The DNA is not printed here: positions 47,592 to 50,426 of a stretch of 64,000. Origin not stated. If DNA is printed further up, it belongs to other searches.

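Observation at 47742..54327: Uncharacterised four-gene unit: giant Lys/Glu-rich repeat/coiled-coil protein, two acidic proteins and a membrane-anchored T4SS-type ATPase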

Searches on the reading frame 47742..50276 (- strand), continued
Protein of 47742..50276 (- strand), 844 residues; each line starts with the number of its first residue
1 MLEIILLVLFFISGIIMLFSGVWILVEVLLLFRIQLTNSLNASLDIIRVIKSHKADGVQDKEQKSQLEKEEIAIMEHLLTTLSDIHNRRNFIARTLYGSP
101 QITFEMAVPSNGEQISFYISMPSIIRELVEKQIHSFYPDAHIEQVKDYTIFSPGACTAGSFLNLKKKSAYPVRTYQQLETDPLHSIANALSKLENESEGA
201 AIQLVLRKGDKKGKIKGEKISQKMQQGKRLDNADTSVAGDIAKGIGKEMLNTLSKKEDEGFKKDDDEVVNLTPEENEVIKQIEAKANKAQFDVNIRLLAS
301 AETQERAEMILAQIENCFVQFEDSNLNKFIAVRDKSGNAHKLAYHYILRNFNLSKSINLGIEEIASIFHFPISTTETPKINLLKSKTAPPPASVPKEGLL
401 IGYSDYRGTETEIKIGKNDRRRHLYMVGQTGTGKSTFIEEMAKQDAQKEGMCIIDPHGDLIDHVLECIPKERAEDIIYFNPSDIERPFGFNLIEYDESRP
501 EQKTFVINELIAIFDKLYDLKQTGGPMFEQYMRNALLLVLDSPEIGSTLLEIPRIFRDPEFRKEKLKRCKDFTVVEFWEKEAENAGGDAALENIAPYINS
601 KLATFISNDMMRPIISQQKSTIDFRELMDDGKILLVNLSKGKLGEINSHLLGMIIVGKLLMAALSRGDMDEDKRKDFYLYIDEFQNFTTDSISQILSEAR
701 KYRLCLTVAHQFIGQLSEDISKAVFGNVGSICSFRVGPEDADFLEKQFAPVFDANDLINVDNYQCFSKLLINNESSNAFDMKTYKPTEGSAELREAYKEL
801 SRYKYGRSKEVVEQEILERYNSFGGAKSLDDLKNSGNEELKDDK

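Call 37: predict_structure(alignment_id=A1)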
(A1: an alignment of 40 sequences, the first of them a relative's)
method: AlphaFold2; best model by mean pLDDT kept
length: 844 residues; sequences in the alignment: 40
mean_pLDDT: 66.0   pTM: 0.43
mean pLDDT of the five models: 66.0, 65.7, 64.9, 64.3, 59.4
residues with pLDDT >= 90: 10; 70-90: 411; 50-70: 250; < 50: 173
segments of 3 or more residues with pLDDT < 50: 56-59, 237-239, 253-264, 373-421, 431-435, 705-714, 725-744, 747-785, 824-844
pLDDT, mean of each block of 10 residues (from residue 1): 85 87 79 60 68 51 68 84 66 61 85 77 80 80 76 85 81 71 74 77 86 71 66 54 50 41 48 68 78 90 87 80 70 71 78 84 83 44 29 38 36 41 54 50 68 75 82 85 74 74 73 67 66 84 75 78 82 80 55 65 61 69 80 79 59 71 72 63 54 57 50 51 46 40 47 44 35 29 48 86 79 71 51 41 33
secondary structure, 60 per line:
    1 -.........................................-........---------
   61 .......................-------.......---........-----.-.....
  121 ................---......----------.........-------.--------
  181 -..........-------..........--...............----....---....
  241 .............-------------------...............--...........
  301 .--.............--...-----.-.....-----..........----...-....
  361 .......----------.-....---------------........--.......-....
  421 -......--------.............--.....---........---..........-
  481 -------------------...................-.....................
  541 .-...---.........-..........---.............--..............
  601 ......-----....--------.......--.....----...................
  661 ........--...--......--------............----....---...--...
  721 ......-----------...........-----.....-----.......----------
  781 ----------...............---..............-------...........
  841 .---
elements in order (helices of 4 or more, strands of 3 or more residues): H2-42 E44-51 H61-83 H91-97 E101-108 E116-122 H123-136 E140-145 E156-164 H182-191 E199-208 H211-225 H230-233 H237-253 H273-287 E290-301 H304-316 E329-333 H339-348 E357-360 H361-367 H380-383 E399-406 E409-415 H417-420 E422-427 H436-448 E451-455 H459-466 H470-475 E476-479 H500-518 H520-541 H549-557 H559-568 H572-584 H587-606 H612-615 H624-630 E633-637 H642-668 E676-681 H690-701 E706-709 H718-726 H738-748 H754-758 H764-770 H791-805 H809-822 H830-841

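Call 43: fold_search(model_id=the predicted structure, library=pdb)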
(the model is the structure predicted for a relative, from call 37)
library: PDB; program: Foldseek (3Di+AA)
matches with E <= 10: 429; with E <= 0.001: 23
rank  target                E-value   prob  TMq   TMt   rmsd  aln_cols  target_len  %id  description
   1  7o43_B                7.9e-11  1.00  0.26  0.27  19.7       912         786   10  TrwK/VirB4unbound dimer complex from R388 type IV secretion system determined by cryo-EM. (released 2022-06-22)
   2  7o43_A                1.3e-09  1.00  0.25  0.26  18.3       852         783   11  TrwK/VirB4unbound dimer complex from R388 type IV secretion system determined by cryo-EM. (released 2022-06-22)
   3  8rtd_O                1.5e-09  1.00  0.24  0.25  17.5       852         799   10  Stalk-Arches-IMC structure from the fully-assembled R388 type IV secretion system determined by cryo-EM. (released 2024-06-19)
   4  8rtd_g                2.2e-09  1.00  0.23  0.26  18.3       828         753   10  Stalk-Arches-IMC structure from the fully-assembled R388 type IV secretion system determined by cryo-EM. (released 2024-06-19)
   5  8rtd_T                2.2e-09  1.00  0.24  0.25  17.6       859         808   10  Stalk-Arches-IMC structure from the fully-assembled R388 type IV secretion system determined by cryo-EM. (released 2024-06-19)
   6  7o42_E                2.8e-09  1.00  0.22  0.20  18.9       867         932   10  TrwK/VirB4unbound trimer of dimers complex (with Hcp1) from the R388 type IV secretion system determined by cryo-EM. (released 2022-06-22)
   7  7o42_A                5.4e-09  1.00  0.23  0.21  17.4       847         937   11  TrwK/VirB4unbound trimer of dimers complex (with Hcp1) from the R388 type IV secretion system determined by cryo-EM. (released 2022-06-22)
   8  8rtd_P                6.9e-08  1.00  0.22  0.24  19.7       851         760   10  Stalk-Arches-IMC structure from the fully-assembled R388 type IV secretion system determined by cryo-EM. (released 2024-06-19)
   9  8rtb_A                6.2e-07  1.00  0.21  0.24  17.0       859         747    8  Extended inner membrane complex (IMC) protomer structure (TrwM/VirB3-TrwK/VirB4-TrwI/VirB6-TrwG/VirB8-TrwE/VirB10) fro (released 2024-06-19)
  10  8dol_A                6.9e-07  1.00  0.32  0.46  10.6       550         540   12  Mechanism of regulation of the Helicobacter pylori Cagbeta ATPase by CagZ (released 2023-02-15)
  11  8rtd_V                6.9e-07  1.00  0.21  0.24  19.7       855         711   11  Stalk-Arches-IMC structure from the fully-assembled R388 type IV secretion system determined by cryo-EM. (released 2024-06-19)
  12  7o41_A                2.0e-06  1.00  0.22  0.24  19.1       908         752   10  Hexameric composite model of the Inner Membrane Complex (IMC) with the Arches from the fully-assembled R388 type IV se (released 2022-06-22)
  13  8dol_D                2.5e-06  1.00  0.30  0.45   8.9       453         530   13  Mechanism of regulation of the Helicobacter pylori Cagbeta ATPase by CagZ (released 2023-02-15)
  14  8dol_B                2.9e-06  1.00  0.28  0.44  10.1       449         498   14  Mechanism of regulation of the Helicobacter pylori Cagbeta ATPase by CagZ (released 2023-02-15)
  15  7o41_B                3.9e-06  1.00  0.21  0.25  18.6       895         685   10  Hexameric composite model of the Inner Membrane Complex (IMC) with the Arches from the fully-assembled R388 type IV se (released 2022-06-22)
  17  8dol_F                6.2e-06  1.00  0.29  0.43  10.1       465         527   13  Mechanism of regulation of the Helicobacter pylori Cagbeta ATPase by CagZ (released 2023-02-15)
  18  8dol_C                6.5e-06  1.00  0.31  0.47  10.0       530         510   11  Mechanism of regulation of the Helicobacter pylori Cagbeta ATPase by CagZ (released 2023-02-15)
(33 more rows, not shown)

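Call 46: search_solved_structures(query=A1, max_evalue=0.01)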
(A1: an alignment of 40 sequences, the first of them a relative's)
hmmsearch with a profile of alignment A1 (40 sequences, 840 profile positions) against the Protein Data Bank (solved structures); distinct sequences matched with E-value up to 0.01: 4.
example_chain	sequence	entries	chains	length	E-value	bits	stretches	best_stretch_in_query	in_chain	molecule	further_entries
1gl6_A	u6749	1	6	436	3e-07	32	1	419-467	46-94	ATPASE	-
1e9r_A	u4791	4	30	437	3e-07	32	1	419-467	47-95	CONJUGAL TRANSFER PROTEIN TRWB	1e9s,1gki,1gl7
6sz9_A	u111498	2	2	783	0.0011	20.3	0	408-473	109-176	IcmO (DotL)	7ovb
4d2i_A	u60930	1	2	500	0.0067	17.6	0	411-470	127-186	HERA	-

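Call 69: search_protein_families(library=pfam, proteins=[L047:196-726:+, L009:8978-9292:+, L009:6762-8954:+, L009:4432-6747:+, L006:5276-9097:+, L004:4824-7727:+, L031:3129-7457:+, L022:2730-7169:+, L012:1896-4874:+], max_evalue=0.01)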
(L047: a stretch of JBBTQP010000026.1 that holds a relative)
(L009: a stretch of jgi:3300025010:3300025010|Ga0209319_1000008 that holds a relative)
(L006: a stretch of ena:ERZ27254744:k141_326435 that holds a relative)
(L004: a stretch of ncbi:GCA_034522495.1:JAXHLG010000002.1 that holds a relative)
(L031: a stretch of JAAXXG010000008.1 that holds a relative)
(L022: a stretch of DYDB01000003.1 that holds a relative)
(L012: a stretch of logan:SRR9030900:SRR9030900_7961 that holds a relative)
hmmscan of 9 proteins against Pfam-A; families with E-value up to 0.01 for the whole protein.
L047:196-726:+ (176 aa): 0 families

L009:8978-9292:+ (104 aa): 1 family
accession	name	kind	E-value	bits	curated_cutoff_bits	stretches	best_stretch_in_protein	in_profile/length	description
PF18908.5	DUF5663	-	0.00015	22.7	23.7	1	15-97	1-82/84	Protein of unknown function (DUF5663)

L009:6762-8954:+ (730 aa): 0 families

L009:4432-6747:+ (771 aa): 0 families

L006:5276-9097:+ (1273 aa): 0 families

L004:4824-7727:+ (967 aa): 0 families

L031:3129-7457:+ (1442 aa): 0 families

L022:2730-7169:+ (1479 aa): 0 families

L012:1896-4874:+ (992 aa): 0 families

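Call 71: search_protein_families(library=padloc, proteins=[window:47742-50276:-], max_evalue=0.01)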
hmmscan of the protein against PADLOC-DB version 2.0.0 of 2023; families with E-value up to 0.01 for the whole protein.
window:47742-50276:- (844 aa): 4 families
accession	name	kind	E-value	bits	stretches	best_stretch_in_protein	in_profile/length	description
PDLC04140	mad8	-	2.1e-12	45.2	1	420-721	26-242/314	mads_8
PDLC04105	HerA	-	1.6e-05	21.7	1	421-459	166-206/576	-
PDLC04103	HerA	-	0.00015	18.2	0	682-737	459-510/579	-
PDLC01055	HerA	-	0.0011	15.8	1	411-448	147-184/532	Type III coevolved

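Call 72: search_protein_families(library=phrogs, proteins=[window:47742-50276:-], max_evalue=0.01)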
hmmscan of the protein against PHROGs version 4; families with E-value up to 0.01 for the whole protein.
window:47742-50276:- (844 aa): 3 families
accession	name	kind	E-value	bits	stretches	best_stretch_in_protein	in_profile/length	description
phrog_5156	-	unknown function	6.3e-87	293.5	1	84-822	59-810/824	-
phrog_7035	-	unknown function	4.9e-16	59.3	2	581-720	398-546/969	-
phrog_2666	-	head and packaging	9.4e-07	28.8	1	412-459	312-360/555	terminase large subunit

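Call 74: search_dna_similar(query=window:47742-50276:-, collection=phages, mode=protein, max_rows=25)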
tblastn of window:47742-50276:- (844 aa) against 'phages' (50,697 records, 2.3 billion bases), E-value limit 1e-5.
Records with a match: 53; places in all: 53; records where one place covers at least 80% of the query: 3.
Best place of each record, by identity: <60% 53.
By first word of the organism name: Bacillus 48; Lysinibacillus 2; Geobacillus 2; Microcystis 1.
By host as written in the record: Bacillus cereus 8; Bacillus subtilis 7; Bacillus subtilis BEST7003 7; - 4; Bacillus thuringiensis 4; Bacillus sp. S4 3; Bacillus megaterium str. ATCC 43725 2; Bacillus cereus HER1399 2; and 12 more.
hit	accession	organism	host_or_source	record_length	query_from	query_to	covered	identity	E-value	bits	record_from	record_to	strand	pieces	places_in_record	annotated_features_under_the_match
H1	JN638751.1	Bacillus phage G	Bacillus megaterium str. ATCC 43725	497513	103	802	83%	24.0%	1e-36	155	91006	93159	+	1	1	156: gp156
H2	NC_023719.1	Bacillus phage G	Bacillus megaterium str. ATCC 43725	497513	103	802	83%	24.0%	1e-36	155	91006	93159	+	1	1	156: gp156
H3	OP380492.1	Bacillus phage Nachito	Bacillus sp. ET1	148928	102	818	85%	21.9%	3e-21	106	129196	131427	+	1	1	hypothetical protein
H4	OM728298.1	Bacillus phage vB_BsuM-Goe16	Bacillus subtilis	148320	100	757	78%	21.8%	7e-13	79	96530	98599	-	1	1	hypothetical protein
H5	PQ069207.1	Bacillus phage S4-5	Bacillus sp. S4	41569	86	752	79%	20.9%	2e-14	84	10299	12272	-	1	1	record has no annotation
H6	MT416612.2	Bacillus phage YungSlug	Bacillus thuringiensis kurstaki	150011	115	720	72%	21.9%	2e-17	94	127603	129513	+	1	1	ATPase domain protein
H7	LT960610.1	Bacillus phage SBSphiC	Bacillus subtilis BEST7003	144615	272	818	65%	23.8%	1e-23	114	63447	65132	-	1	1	record has no annotation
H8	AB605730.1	Bacillus phage SP-10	-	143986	272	818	65%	23.8%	1e-23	114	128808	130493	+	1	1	hypothetical protein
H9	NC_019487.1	Bacillus phage SP-10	-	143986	272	818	65%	23.8%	1e-23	114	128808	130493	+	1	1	hypothetical protein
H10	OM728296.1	Bacillus phage vB_BsuM-Goe26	Bacillus subtilis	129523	272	818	65%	23.8%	1e-23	114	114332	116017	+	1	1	hypothetical protein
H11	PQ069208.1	Bacillus phage S4-1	Bacillus sp. S4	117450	291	778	58%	24.7%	3e-16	90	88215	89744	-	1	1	record has no annotation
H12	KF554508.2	Bacillus phage CP-51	Bacillus cereus HER1399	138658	291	778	58%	24.5%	6e-16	89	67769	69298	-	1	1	hypothetical protein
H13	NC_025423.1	Bacillus phage CP-51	Bacillus cereus HER1399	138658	291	778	58%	24.5%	6e-16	89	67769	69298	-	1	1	hypothetical protein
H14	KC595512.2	Bacillus phage JL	Bacillus cereus BGSC 6E1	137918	291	778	58%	24.3%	2e-15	88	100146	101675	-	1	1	lipid A export ATP-binding/permease protein Msb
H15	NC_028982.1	Bacillus phage JL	Bacillus cereus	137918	291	778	58%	24.3%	2e-15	88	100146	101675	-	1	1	lipid A export ATP-binding/permease protein Msb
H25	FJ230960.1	Bacillus phage SPO1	Bacillus subtilis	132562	291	757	55%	22.9%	7e-12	76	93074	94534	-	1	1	27.4: gp27.4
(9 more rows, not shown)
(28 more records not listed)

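Call 75: get_annotated_region(hit=H1, flank=6000)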
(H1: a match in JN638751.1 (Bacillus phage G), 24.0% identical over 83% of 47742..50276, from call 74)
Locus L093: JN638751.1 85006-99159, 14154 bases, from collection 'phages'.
description: Bacillus phage G, complete genome.
organism: Bacillus phage G (NCBI taxid 2884420)
taxonomy: Viruses; Duplodnaviria; Heunggongvirae; Uroviricota; Caudoviricetes; Donellivirus; Donellivirus gee
host: Bacillus megaterium str. ATCC 43725; source: soil; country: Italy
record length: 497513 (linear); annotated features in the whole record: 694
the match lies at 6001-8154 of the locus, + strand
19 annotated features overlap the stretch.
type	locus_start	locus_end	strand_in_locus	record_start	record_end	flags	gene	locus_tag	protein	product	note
CDS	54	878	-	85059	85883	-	146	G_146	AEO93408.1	gp146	27.3 in phage SPO1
CDS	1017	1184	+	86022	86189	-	147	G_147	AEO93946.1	gp147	-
CDS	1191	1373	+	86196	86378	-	148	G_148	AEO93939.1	gp148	-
CDS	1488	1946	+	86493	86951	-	149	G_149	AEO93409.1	gp149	-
CDS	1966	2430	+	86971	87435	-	150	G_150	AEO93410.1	gp150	-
CDS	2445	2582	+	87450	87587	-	151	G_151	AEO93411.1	gp151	-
CDS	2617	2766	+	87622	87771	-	152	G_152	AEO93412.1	gp152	-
CDS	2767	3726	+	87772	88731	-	153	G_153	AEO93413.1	gp153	-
CDS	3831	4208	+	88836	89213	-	154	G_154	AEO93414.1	gp154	-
CDS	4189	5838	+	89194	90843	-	155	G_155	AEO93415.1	gp155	type IV secretory pathway protein; VirB-like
CDS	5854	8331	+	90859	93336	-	156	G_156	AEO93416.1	gp156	ATP-binding/permase; MsbA-like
CDS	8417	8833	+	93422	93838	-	157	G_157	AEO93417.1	gp157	HNH endouclease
CDS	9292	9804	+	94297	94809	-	158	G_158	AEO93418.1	gp158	-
CDS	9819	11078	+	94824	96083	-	159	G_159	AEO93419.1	gp159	-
CDS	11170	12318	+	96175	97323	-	160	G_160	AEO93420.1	gp160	-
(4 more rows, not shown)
